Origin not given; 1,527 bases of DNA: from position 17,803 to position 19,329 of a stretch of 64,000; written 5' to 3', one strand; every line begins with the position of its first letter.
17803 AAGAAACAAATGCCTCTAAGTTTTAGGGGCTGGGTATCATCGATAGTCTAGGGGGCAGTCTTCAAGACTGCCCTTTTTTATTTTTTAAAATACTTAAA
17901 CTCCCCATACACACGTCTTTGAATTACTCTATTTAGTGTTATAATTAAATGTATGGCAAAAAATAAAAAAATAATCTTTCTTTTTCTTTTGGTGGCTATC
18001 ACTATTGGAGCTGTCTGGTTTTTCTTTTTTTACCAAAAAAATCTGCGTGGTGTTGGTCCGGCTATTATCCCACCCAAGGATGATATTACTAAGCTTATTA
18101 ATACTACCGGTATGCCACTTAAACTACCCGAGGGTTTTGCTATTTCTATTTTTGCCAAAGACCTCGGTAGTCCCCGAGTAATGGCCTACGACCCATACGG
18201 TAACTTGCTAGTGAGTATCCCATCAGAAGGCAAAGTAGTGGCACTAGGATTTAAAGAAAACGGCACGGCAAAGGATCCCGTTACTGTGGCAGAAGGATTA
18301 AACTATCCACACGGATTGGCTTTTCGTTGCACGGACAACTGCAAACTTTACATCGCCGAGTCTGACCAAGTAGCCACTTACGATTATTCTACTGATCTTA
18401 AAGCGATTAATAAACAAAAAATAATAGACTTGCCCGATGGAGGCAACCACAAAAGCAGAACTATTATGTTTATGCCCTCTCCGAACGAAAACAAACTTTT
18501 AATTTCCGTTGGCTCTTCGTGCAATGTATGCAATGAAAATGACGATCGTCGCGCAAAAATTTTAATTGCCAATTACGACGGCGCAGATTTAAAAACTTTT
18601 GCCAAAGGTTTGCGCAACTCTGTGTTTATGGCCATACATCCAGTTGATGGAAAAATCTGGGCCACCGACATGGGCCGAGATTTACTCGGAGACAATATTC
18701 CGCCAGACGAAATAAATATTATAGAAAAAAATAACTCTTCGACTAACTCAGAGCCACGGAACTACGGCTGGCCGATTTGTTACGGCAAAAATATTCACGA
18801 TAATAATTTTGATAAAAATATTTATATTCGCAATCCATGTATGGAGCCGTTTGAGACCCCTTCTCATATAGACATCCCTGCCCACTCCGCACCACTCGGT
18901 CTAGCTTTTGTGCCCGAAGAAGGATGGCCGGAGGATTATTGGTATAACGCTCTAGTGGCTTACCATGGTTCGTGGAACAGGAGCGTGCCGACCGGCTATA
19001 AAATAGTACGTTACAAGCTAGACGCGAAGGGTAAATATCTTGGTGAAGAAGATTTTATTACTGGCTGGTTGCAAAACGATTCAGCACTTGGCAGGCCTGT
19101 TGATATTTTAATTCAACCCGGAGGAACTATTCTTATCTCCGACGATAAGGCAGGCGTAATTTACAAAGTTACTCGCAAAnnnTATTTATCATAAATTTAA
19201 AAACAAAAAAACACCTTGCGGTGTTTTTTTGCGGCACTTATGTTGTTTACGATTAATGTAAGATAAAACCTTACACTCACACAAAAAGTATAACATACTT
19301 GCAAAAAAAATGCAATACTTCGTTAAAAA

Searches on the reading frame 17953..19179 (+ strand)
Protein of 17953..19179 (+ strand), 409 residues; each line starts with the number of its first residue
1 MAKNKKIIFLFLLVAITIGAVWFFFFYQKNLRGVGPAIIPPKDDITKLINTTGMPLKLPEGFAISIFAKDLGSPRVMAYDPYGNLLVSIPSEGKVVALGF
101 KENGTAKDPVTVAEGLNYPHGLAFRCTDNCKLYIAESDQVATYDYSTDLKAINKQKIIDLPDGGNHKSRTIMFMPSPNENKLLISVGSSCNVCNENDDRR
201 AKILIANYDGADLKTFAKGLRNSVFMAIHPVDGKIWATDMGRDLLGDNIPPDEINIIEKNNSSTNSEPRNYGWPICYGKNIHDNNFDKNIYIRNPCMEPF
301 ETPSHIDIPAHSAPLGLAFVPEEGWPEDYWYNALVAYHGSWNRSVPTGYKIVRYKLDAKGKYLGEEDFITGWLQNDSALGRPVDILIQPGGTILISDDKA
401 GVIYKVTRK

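Call 86: find_homologous_proteins(query=window:17953-19179:+, max_evalue=1e-30)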
Query window:17953-19179:+ (409 aa): 7707 proteins with E <= 1e-30 among 8000 candidates; the best 120 are listed.
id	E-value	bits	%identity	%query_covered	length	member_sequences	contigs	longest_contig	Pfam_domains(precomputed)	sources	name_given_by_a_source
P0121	7.9e-284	959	100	100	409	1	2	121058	PF22807.3,PF07995.18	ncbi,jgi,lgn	ncbi:MAG: PQQ-dependent sugar dehydrogenase [Candidatus Paceibacterota bacterium]|jgi:glucose/arabin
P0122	7.3e-245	831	87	100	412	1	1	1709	PF22807.3,PF07995.18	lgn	-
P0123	1.8e-241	819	86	100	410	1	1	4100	PF22807.3,PF07995.18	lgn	-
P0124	1.4e-198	678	75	93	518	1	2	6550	PF10648.16,PF23500.2,PF22807.3,PF07995.18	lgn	-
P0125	1.8e-198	678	74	98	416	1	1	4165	PF23500.2,PF22807.3,PF07995.18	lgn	-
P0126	7.9e-192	656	70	99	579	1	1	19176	PF10648.16,PF22807.3,PF07995.18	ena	-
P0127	1.4e-190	652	70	99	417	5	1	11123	PF23500.2,PF22807.3,PF07995.18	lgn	-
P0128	2.4e-190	651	71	99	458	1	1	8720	PF23500.2,PF22807.3,PF07995.18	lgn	-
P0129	8.1e-190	649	71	98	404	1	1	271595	PF23500.2,PF22807.3,PF07995.18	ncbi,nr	ncbi:MAG: PQQ-dependent sugar dehydrogenase [Candidatus Harrisonbacteria bacterium]|nr:PQQ-dependent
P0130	4.2e-188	644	70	99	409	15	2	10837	PF22807.3,PF07995.18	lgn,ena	-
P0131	8.0e-188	643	68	99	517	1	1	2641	PF10648.16,PF23500.2,PF22807.3,PF07995.18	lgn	-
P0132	4.1e-187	640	71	94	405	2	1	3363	PF23500.2,PF22807.3,PF07995.18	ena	-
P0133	6.7e-187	640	70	99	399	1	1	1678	PF23500.2,PF22807.3,PF07995.18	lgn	-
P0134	1.1e-185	636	68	99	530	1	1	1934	PF10648.16,PF23500.2,PF22807.3,PF07995.18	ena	-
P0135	1.2e-185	635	70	98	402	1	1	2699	PF22807.3,PF07995.18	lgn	-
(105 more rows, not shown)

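Call 87: find_encoding_contigs(protein=P0121, flank=10000, max_places=6)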
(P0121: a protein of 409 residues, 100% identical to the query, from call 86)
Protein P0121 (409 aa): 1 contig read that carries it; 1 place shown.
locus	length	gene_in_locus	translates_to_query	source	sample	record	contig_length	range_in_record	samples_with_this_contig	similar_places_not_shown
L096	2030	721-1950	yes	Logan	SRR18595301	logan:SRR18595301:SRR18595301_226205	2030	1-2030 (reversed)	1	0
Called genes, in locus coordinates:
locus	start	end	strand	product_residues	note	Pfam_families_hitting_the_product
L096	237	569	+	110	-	PF04358:DsrC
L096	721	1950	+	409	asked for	PF22807:TrAA12, PF07995:GSDH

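Call 88: find_encoding_contigs(protein=P0123, flank=10000, max_places=3)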
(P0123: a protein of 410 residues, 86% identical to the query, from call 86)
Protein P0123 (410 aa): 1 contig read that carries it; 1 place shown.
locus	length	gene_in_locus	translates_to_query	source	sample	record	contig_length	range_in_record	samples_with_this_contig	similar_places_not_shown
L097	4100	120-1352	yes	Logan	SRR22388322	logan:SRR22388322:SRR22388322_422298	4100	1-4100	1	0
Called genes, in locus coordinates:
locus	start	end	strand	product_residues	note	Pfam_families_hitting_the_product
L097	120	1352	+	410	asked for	PF22807:TrAA12, PF07995:GSDH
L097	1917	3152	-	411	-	PF00278:Orn_DAP_Arg_deC, PF02784:Orn_Arg_deC_N (weak)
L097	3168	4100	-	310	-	?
